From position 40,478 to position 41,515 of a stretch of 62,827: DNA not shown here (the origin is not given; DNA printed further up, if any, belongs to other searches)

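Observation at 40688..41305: Complete histidine-phosphatase (PGAM-like) domain inserted inside the catalytic core of isoleucyl-tRNA synthetase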

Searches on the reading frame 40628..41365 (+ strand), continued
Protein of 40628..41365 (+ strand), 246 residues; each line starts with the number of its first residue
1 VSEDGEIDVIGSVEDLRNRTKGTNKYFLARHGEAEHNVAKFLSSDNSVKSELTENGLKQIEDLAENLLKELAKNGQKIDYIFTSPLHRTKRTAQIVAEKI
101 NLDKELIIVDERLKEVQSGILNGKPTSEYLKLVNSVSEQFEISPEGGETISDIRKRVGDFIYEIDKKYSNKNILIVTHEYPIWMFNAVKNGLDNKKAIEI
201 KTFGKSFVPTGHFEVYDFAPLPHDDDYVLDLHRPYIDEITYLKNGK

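Call 64: search_protein_families(library=ncbifam, proteins=[L007:2246-4462:+, L010:2267-2977:+, L011:1069-1572:+, L011:1-486:+, L012:941-1444:+], max_evalue=1e-8)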
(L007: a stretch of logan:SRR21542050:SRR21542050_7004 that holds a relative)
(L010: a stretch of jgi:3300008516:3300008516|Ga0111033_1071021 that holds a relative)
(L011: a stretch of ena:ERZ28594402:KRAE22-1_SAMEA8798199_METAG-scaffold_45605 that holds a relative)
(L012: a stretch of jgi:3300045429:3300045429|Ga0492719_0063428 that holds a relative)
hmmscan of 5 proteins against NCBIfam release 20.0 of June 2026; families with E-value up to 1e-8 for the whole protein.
L007:2246-4462:+ (739 aa): 13 families
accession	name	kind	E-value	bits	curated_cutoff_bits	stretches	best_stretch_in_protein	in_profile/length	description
TIGR00392.1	ileS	equivalog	8.8e-194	646.1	621.4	1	2-735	6-768/861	isoleucine--tRNA ligase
NF000257.1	MupA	exception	1e-148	496.9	1900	1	6-733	7-738/1024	mupirocin-resistant isoleucine--tRNA ligase MupA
NF000258.1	MupB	exception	2.5e-148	495.7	1900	1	8-728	9-733/1033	mupirocin-resistant isoleucine--tRNA ligase MupB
TIGR00422.1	valS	equivalog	1.2e-115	387.5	612.1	2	292-737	253-680/863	valine--tRNA ligase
NF009687.0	PRK13208.1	equivalog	4.8e-106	355.8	738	2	276-737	236-686/801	valine--tRNA ligase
NF004349.1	PRK05729.1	equivalog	3.4e-104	349.8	704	2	299-738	254-665/860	valine--tRNA ligase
NF040702.1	ileS_w_GNAT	exception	1.9e-85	287.4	1999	2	299-733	499-933/1100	isoleucine--tRNA ligase, N-acetyltransferase domain-containing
NF011492.0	PRK14900.1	equivalog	2.2e-76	257.6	1783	2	304-734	275-685/1044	valine--tRNA ligase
NF000540.1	alt_ValS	exception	8e-44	149.8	900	2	340-734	329-721/827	valine--tRNA ligase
NF008957.0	PRK12300.1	subfamily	3.3e-38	131.3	677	2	2-316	4-317/946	leucine--tRNA ligase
TIGR00395.1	leuS_arch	equivalog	5.1e-34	117.4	648.5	2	7-321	3-316/938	leucine--tRNA ligase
TIGR00396.1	leuS_bact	equivalog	1e-19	70.2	548.4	0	4-189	3-169/843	leucine--tRNA ligase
TIGR00398.1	metG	equivalog_domain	3.4e-09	35.9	336.35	0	514-694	251-440/530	methionine--tRNA ligase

L010:2267-2977:+ (237 aa): 12 families
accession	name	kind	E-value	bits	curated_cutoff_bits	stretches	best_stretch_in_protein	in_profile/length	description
TIGR00392.1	ileS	equivalog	9.6e-81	272.2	621.4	1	2-237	7-248/861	isoleucine--tRNA ligase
NF000258.1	MupB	exception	1.9e-62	211.4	1900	1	7-234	9-234/1033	mupirocin-resistant isoleucine--tRNA ligase MupB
NF000257.1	MupA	exception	1.5e-60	205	1900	1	7-237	9-238/1024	mupirocin-resistant isoleucine--tRNA ligase MupA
TIGR00422.1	valS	equivalog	3.7e-43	147.6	612.1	1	2-234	6-233/863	valine--tRNA ligase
NF040702.1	ileS_w_GNAT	exception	1.1e-39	135.8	1999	1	3-237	19-265/1100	isoleucine--tRNA ligase, N-acetyltransferase domain-containing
NF004349.1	PRK05729.1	equivalog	1.1e-38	133.1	704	1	4-234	7-227/860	valine--tRNA ligase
NF009687.0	PRK13208.1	equivalog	3.1e-37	128.2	738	1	2-234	11-232/801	valine--tRNA ligase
NF011492.0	PRK14900.1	equivalog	1.5e-28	99.2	1783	1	6-234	18-242/1044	valine--tRNA ligase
NF000540.1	alt_ValS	exception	3.7e-19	68.2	900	1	5-234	8-248/827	valine--tRNA ligase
NF008957.0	PRK12300.1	subfamily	2.1e-17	62.4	677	1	2-237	5-242/946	leucine--tRNA ligase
TIGR00395.1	leuS_arch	equivalog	5.8e-15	54.4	648.5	1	5-237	2-236/938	leucine--tRNA ligase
TIGR00396.1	leuS_bact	equivalog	7.6e-12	44.2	548.4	1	2-188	2-169/843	leucine--tRNA ligase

L011:1069-1572:+ (168 aa): 12 families
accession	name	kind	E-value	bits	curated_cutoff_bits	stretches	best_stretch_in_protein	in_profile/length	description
TIGR00392.1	ileS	equivalog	3.4e-62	210.8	621.4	1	1-168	4-164/861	isoleucine--tRNA ligase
NF000258.1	MupB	exception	2.6e-46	158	1900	1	8-165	8-158/1033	mupirocin-resistant isoleucine--tRNA ligase MupB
NF000257.1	MupA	exception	2.8e-44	151.2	1900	1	9-162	9-155/1024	mupirocin-resistant isoleucine--tRNA ligase MupA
NF009687.0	PRK13208.1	equivalog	7.1e-26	90.6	738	1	4-165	11-159/801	valine--tRNA ligase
NF040702.1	ileS_w_GNAT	exception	3.1e-25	88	1999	1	3-156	17-168/1100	isoleucine--tRNA ligase, N-acetyltransferase domain-containing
TIGR00422.1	valS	equivalog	1e-24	86.6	612.1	1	3-168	5-160/863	valine--tRNA ligase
NF004349.1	PRK05729.1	equivalog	3.7e-17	61.8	704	1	2-168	3-158/860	valine--tRNA ligase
NF000540.1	alt_ValS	exception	2.1e-11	42.5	900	1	9-154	10-164/827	valine--tRNA ligase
TIGR00396.1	leuS_bact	equivalog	3.4e-11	42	548.4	1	7-168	5-140/843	leucine--tRNA ligase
NF008957.0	PRK12300.1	subfamily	9.2e-10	37.1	677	1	6-167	7-166/946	leucine--tRNA ligase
NF011492.0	PRK14900.1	equivalog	4e-09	34.9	1783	1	7-118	17-120/1044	valine--tRNA ligase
TIGR00395.1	leuS_arch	equivalog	6.6e-09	34.3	648.5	1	9-166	4-158/938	leucine--tRNA ligase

L011:1-486:+ (162 aa): 3 families
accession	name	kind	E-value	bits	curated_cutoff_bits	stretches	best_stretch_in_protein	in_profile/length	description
TIGR00456.1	argS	equivalog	1.5e-36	125.9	261.65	1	2-162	413-569/569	arginine--tRNA ligase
NF002446.0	PRK01611.3-3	equivalog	1.2e-34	119.6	399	1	1-162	480-636/636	arginine--tRNA ligase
NF002447.0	PRK01611.3-4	equivalog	5.2e-32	111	460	1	1-162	448-613/613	arginine--tRNA ligase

L012:941-1444:+ (168 aa): 12 families
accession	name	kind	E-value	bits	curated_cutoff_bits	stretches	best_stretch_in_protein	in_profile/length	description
TIGR00392.1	ileS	equivalog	3.4e-62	210.8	621.4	1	1-168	4-164/861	isoleucine--tRNA ligase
NF000258.1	MupB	exception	2.6e-46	158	1900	1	8-165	8-158/1033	mupirocin-resistant isoleucine--tRNA ligase MupB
NF000257.1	MupA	exception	2.8e-44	151.2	1900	1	9-162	9-155/1024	mupirocin-resistant isoleucine--tRNA ligase MupA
NF009687.0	PRK13208.1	equivalog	7.1e-26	90.6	738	1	4-165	11-159/801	valine--tRNA ligase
NF040702.1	ileS_w_GNAT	exception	3.1e-25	88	1999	1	3-156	17-168/1100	isoleucine--tRNA ligase, N-acetyltransferase domain-containing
TIGR00422.1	valS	equivalog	1e-24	86.6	612.1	1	3-168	5-160/863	valine--tRNA ligase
NF004349.1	PRK05729.1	equivalog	3.7e-17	61.8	704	1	2-168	3-158/860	valine--tRNA ligase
NF000540.1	alt_ValS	exception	2.1e-11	42.5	900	1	9-154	10-164/827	valine--tRNA ligase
TIGR00396.1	leuS_bact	equivalog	3.4e-11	42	548.4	1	7-168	5-140/843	leucine--tRNA ligase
NF008957.0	PRK12300.1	subfamily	9.2e-10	37.1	677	1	6-167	7-166/946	leucine--tRNA ligase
NF011492.0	PRK14900.1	equivalog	4e-09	34.9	1783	1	7-118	17-120/1044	valine--tRNA ligase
TIGR00395.1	leuS_arch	equivalog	6.6e-09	34.3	648.5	1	9-166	4-158/938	leucine--tRNA ligase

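Call 68: find_related_loci(query=A3, collection=metagenome_contigs, flank=6000)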
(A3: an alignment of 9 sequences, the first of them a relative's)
Query A3 (192 aa) in metagenome_contigs; peptide patterns used: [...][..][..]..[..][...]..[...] (x = any residue, [..] = any of these).
600 stretches matched a pattern (row limit reached: there are more); 525 encode a relative of the query (tblastn E <= 1e-3); the best 80 are kept; 80 distinct loci.
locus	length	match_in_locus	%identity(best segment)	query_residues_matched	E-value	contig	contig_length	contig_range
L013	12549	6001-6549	53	1-192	3e-59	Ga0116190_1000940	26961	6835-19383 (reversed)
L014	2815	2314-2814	54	1-166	8e-59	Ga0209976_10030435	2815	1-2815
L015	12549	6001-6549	53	1-192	1e-58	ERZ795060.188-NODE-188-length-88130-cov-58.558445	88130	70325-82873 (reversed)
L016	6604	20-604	49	1-192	3e-57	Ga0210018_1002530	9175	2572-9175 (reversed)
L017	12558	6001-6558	50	1-192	4e-56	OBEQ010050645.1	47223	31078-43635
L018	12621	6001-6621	47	1-192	2e-55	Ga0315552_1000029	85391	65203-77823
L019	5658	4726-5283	47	2-192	4e-55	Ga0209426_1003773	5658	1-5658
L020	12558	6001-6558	47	1-192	5e-55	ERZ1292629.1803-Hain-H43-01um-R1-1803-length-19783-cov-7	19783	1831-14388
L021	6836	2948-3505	47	2-192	4e-55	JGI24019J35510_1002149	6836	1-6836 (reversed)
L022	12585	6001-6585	47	1-192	1e-54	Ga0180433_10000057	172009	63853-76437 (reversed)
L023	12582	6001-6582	48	2-192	4e-54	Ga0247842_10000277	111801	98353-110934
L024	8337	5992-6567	49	3-192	1e-53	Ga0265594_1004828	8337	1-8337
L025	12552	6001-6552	46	1-192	1e-53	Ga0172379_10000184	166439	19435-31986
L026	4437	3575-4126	45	2-192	1e-53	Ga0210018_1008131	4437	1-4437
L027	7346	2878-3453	49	3-192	1e-53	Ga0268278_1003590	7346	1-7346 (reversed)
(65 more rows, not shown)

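Call 82: find_homologous_proteins(query=P0176, max_evalue=1e-30)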
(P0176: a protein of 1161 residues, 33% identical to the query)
Query P0176 (1161 aa): 6612 proteins with E <= 1e-30 among 8000 candidates; the best 120 are listed.
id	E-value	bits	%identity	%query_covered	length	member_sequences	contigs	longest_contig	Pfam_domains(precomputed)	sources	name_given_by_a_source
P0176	0.0e+0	2651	100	100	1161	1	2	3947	PF09334.18,PF00133.29,PF00300.28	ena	-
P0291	0.0e+0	1080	58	53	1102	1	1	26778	PF09334.18,PF08264.20,PF00133.29,PF10458.15,PF00300.28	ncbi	-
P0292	0.0e+0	1048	58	50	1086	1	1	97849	PF09334.18,PF08264.20,PF00133.29,PF10458.15,PF00300.28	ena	-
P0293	5.4e-287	973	52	50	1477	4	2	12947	PF09334.18,PF08264.20,PF00133.29,PF10458.15,PF00300.28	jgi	jgi:valyl-tRNA synthetase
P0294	3.1e-265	901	74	36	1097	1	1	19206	PF09334.18,PF08264.20,PF00133.29,PF10458.15,PF00300.28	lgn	-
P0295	5.1e-265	901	52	51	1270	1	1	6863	PF09334.18,PF08264.20,PF00133.29,PF10458.15,PF00300.28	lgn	-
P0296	8.3e-264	897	49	76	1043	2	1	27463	PF09334.18,PF00133.29,PF00300.28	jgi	-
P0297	1.7e-260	886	50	53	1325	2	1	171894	PF09334.18,PF08264.20,PF00133.29,PF10458.15,PF00300.28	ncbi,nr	ncbi:class I tRNA ligase family protein [Candidatus Gracilibacteria bacterium]|nr:class I tRNA ligas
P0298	1.3e-253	863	52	51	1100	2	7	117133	PF09334.18,PF08264.20,PF00133.29,PF10458.15,PF00300.28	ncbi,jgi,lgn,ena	-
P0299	3.6e-248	845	62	36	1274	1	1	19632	PF09334.18,PF08264.20,PF00133.29,PF10458.15,PF00300.28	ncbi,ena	-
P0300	6.0e-248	844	47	51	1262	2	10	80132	PF09334.18,PF08264.20,PF00133.29,PF10458.15,PF00300.28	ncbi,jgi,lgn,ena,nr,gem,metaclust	ncbi:class I tRNA ligase family protein [bacterium]|jgi:valyl-tRNA synthetase|nr:class I tRNA ligase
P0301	1.2e-241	823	57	60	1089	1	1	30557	PF09334.18,PF08264.20,PF00133.29,PF10458.15,PF00300.28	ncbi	-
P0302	3.3e-236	805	59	36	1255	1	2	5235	PF09334.18,PF08264.20,PF00133.29,PF10458.15,PF00300.28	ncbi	-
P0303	4.7e-232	792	43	52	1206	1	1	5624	PF09334.18,PF08264.20,PF00133.29,PF10458.15,PF00300.28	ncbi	-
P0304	1.5e-230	787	50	50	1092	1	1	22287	PF09334.18,PF08264.20,PF00133.29,PF10458.15,PF00300.28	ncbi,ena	-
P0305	1.4e-229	783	49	52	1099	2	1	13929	PF09334.18,PF08264.20,PF00133.29,PF10458.15,PF00300.28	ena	-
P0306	2.9e-228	779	49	52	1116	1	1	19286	PF09334.18,PF08264.20,PF00133.29,PF10458.15,PF00300.28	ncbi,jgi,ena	-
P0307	4.3e-228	778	48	51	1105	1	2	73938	PF09334.18,PF08264.20,PF00133.29,PF10458.15,PF00300.28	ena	-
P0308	1.5e-225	770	63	36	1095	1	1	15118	PF09334.18,PF08264.20,PF00133.29,PF10458.15,PF00300.28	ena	-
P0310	3.0e-218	746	48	54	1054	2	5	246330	PF09334.18,PF08264.20,PF00133.29,PF10458.15,PF00300.28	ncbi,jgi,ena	jgi:valyl-tRNA synthetase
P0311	3.4e-218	746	62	36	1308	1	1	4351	PF09334.18,PF08264.20,PF00133.29,PF00300.28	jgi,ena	-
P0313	2.7e-216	739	48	53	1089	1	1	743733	PF09334.18,PF08264.20,PF00133.29,PF10458.15,PF00300.28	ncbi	-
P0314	1.3e-214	734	59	36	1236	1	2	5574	PF09334.18,PF04480.19,PF08264.20,PF00133.29,PF10458.15,PF00300.28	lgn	-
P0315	1.5e-214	734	50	48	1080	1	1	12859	PF09334.18,PF08264.20,PF00133.29,PF10458.15,PF00300.28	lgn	-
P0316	4.8e-213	729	64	36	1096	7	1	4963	PF09334.18,PF01406.26,PF08264.20,PF00133.29,PF10458.15,PF00300.28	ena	-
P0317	2.5e-211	723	62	38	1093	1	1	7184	PF09334.18,PF01406.26,PF08264.20,PF00133.29,PF10458.15,PF00300.28,PF16326.11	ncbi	-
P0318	6.1e-211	722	47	50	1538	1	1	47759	PF09334.18,PF08264.20,PF00133.29,PF10458.15,PF00300.28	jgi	jgi:valyl-tRNA synthetase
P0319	2.1e-210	720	64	36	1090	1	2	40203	PF09334.18,PF08264.20,PF00133.29,PF10458.15,PF00300.28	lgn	-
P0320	2.1e-210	720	45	50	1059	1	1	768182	PF09334.18,PF08264.20,PF00133.29,PF10458.15,PF00300.28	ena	-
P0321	2.0e-209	717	58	36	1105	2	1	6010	PF09334.18,PF08264.20,PF00133.29,PF10458.15,PF00300.28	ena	-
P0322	4.1e-209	716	47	53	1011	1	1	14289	PF09334.18,PF08264.20,PF00133.29,PF00300.28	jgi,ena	-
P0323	8.0e-209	715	45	51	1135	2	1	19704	PF09334.18,PF08264.20,PF00133.29,PF10458.15,PF00300.28,PF00216.27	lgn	-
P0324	2.6e-208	713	45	53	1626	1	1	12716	PF09334.18,PF08264.20,PF00133.29,PF10458.15,PF00300.28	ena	-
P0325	3.5e-208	712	49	51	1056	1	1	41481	PF09334.18,PF08264.20,PF00133.29,PF10458.15,PF00300.28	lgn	-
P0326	4.1e-208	712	42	76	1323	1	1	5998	PF09334.18,PF08264.20,PF00133.29,PF10458.15,PF00300.28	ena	-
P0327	7.6e-208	711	45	51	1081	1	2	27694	PF09334.18,PF08264.20,PF00133.29,PF10458.15,PF00300.28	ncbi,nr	ncbi:hypothetical protein CSB37_00050 [bacterium DOLZORAL124_38_8]|nr:MAG: hypothetical protein CSB3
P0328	7.8e-208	711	46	51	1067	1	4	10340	PF09334.18,PF08264.20,PF00133.29,PF10458.15,PF00300.28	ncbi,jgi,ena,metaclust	metaclust:\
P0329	1.4e-206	707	63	36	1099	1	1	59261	PF09334.18,PF08264.20,PF00133.29,PF10458.15,PF00300.28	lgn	-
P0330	6.4e-206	705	47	50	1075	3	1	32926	PF09334.18,PF08264.20,PF00133.29,PF10458.15,PF00300.28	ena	-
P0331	1.0e-205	704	63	36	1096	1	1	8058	PF09334.18,PF08264.20,PF00133.29,PF10458.15,PF00300.28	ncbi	-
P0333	1.4e-204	701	48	50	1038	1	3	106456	PF09334.18,PF08264.20,PF00133.29,PF10458.15,PF00300.28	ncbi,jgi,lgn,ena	-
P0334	2.9e-204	699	61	36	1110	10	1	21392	PF09334.18,PF08264.20,PF00133.29,PF10458.15,PF00300.28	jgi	-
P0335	8.0e-204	698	47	51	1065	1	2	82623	PF09334.18,PF08264.20,PF00133.29,PF10458.15,PF00300.28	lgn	-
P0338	5.8e-202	692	43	53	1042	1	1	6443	PF09334.18,PF08264.20,PF00133.29,PF10458.15,PF00300.28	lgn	-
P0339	3.4e-201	689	46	51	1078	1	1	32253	PF09334.18,PF08264.20,PF00133.29,PF10458.15,PF00300.28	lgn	-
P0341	1.1e-199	684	60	36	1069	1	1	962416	PF09334.18,PF08264.20,PF00133.29,PF10458.15,PF00300.28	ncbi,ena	-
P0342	1.6e-199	684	59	36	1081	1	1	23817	PF09334.18,PF08264.20,PF00133.29,PF10458.15,PF00300.28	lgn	-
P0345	2.5e-198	680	47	51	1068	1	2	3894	PF09334.18,PF08264.20,PF00133.29,PF10458.15,PF00300.28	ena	-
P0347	9.3e-198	678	45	51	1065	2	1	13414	PF09334.18,PF08264.20,PF00133.29,PF10458.15,PF00300.28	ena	-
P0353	8.4e-193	662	43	53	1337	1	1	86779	PF09334.18,PF08264.20,PF00133.29,PF10458.15,PF00300.28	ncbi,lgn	-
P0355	3.4e-189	650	54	36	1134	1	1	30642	PF09334.18,PF01406.26,PF08264.20,PF00133.29,PF10458.15,PF00300.28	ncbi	ncbi:MAG: class I tRNA ligase family protein [Candidatus Peregrinibacteria bacterium]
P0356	8.3e-189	648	44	50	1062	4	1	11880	PF09334.18,PF08264.20,PF00133.29,PF10458.15,PF00300.28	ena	-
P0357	1.3e-185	638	39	50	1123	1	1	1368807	PF09334.18,PF08264.20,PF00133.29,PF10458.15,PF00300.28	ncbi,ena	-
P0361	1.3e-183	631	43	44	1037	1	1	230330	PF09334.18,PF08264.20,PF00133.29,PF10458.15,PF00300.28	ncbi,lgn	-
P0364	4.9e-179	616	40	50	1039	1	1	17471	PF09334.18,PF08264.20,PF00133.29,PF10458.15,PF00300.28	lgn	-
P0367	7.8e-178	612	38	50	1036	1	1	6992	PF09334.18,PF08264.20,PF13603.13,PF00133.29,PF10458.15,PF00300.28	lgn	-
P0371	1.3e-176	608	52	36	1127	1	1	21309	PF09334.18,PF08264.20,PF00133.29,PF10458.15,PF00300.28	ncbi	-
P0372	1.6e-176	608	36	51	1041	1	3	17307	PF09334.18,PF08264.20,PF13603.13,PF00133.29,PF10458.15,PF00300.28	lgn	-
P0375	7.2e-176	605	55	34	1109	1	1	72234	PF09334.18,PF01406.26,PF08264.20,PF00133.29,PF10458.15,PF00300.28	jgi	jgi:valyl-tRNA synthetase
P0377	9.8e-175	602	43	58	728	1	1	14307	PF09334.18,PF00133.29,PF00300.28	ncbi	-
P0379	7.7e-174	599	51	36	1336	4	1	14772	PF09334.18,PF08264.20,PF00133.29,PF10458.15,PF00300.28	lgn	-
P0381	1.9e-172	594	49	54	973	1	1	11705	PF09334.18,PF08264.20,PF00133.29,PF10458.15,PF00300.28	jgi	-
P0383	3.2e-171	590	40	50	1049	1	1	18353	PF09334.18,PF08264.20,PF00133.29,PF10458.15,PF00300.28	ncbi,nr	ncbi:class I tRNA ligase family protein [Candidatus Peregrinibacteria bacterium]|nr:class I tRNA lig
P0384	5.6e-170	586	48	36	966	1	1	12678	PF09334.18,PF08264.20,PF13603.13,PF00133.29,PF10458.15,PF00300.28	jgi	-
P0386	2.1e-169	584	38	51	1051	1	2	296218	PF09334.18,PF08264.20,PF13603.13,PF00133.29,PF10458.15,PF00300.28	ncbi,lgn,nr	ncbi:class I tRNA ligase family protein [Candidatus Gracilibacteria bacterium]|nr:class I tRNA ligas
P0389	1.1e-167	578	61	20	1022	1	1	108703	PF09334.18,PF08264.20,PF13603.13,PF00133.29,PF10458.15,PF00300.28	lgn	-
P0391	9.0e-163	562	37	53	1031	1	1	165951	PF09334.18,PF08264.20,PF13603.13,PF00133.29,PF10458.15,PF00300.28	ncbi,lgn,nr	ncbi:class I tRNA ligase family protein [Candidatus Gracilibacteria bacterium]|nr:class I tRNA ligas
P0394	1.2e-160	555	37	53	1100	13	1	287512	PF09334.18,PF08264.20,PF00133.29,PF10458.15,PF00300.28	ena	-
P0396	3.7e-160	553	44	58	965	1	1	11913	PF09334.18,PF08264.20,PF13603.13,PF00133.29,PF10458.15,PF00300.28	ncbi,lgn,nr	ncbi:class I tRNA ligase family protein [Candidatus Gracilibacteria bacterium]|nr:class I tRNA ligas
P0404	1.6e-152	528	36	51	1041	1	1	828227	PF09334.18,PF01406.26,PF08264.20,PF13603.13,PF00133.29,PF10458.15,PF00300.28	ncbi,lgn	-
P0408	2.2e-150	521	36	50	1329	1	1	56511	PF09334.18,PF08264.20,PF13603.13,PF00133.29,PF10458.15,PF00300.28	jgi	jgi:valyl-tRNA synthetase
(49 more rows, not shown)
